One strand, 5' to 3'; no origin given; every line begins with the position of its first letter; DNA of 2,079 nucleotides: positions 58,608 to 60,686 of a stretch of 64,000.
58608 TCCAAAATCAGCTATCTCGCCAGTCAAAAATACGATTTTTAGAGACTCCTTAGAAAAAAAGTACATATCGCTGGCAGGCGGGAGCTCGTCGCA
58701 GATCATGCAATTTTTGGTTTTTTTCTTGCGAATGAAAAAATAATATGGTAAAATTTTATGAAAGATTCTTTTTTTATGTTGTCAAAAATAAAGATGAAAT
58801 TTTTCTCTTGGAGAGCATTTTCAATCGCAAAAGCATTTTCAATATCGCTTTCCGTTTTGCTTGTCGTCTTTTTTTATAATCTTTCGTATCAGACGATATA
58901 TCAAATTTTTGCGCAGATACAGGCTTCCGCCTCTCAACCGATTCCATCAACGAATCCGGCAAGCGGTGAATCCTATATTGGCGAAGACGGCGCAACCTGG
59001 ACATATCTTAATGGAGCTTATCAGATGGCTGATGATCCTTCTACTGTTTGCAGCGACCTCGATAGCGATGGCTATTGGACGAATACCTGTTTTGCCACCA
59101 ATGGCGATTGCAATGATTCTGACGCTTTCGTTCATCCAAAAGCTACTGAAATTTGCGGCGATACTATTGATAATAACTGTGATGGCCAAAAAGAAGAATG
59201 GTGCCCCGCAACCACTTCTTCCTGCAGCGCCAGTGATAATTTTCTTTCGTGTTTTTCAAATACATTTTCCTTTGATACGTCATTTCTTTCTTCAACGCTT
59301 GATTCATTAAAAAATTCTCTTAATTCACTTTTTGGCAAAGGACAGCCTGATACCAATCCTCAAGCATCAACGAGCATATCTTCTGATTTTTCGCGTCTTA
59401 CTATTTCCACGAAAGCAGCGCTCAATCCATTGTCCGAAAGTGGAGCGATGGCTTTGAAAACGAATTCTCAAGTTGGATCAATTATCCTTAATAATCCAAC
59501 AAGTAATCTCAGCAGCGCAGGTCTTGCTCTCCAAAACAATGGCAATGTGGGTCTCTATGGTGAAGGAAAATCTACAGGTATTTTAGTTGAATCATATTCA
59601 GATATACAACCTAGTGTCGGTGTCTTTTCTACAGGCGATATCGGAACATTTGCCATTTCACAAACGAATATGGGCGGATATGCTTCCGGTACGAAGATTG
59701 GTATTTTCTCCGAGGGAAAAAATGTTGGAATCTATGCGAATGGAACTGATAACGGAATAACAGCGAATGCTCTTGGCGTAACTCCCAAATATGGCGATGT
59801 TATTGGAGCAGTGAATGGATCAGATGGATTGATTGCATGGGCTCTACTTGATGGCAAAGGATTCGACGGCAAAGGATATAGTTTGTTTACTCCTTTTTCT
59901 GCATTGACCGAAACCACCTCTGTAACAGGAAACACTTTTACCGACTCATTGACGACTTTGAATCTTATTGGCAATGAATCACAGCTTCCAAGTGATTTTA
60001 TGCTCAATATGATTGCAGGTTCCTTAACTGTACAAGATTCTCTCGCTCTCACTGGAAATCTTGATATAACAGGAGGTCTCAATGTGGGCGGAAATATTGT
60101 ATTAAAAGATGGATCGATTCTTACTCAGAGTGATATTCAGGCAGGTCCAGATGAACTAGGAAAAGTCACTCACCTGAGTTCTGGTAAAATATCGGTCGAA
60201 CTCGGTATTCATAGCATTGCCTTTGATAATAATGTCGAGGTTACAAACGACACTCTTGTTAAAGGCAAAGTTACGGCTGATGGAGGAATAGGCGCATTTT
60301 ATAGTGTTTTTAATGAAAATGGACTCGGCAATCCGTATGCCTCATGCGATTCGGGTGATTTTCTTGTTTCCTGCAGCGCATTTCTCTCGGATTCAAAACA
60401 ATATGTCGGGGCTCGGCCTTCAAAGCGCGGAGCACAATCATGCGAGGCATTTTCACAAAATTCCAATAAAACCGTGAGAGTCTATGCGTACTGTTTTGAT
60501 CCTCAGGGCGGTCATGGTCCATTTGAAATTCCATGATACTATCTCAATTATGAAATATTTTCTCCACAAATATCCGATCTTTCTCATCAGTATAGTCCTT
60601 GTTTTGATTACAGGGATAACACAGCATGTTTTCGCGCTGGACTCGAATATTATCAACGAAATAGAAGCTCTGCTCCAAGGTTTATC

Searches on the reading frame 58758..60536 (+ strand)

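Call 71: search_protein_families(library=pfam, proteins=[window:58758-60536:+], max_evalue=0.00001)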
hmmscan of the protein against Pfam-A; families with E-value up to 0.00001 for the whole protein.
window:58758-60536:+ (592 aa): 1 family
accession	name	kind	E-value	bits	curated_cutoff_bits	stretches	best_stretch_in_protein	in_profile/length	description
PF11617.13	Cu-binding_MopE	-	2.8e-12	47.1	27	1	117-147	1-30/30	Putative metal-binding motif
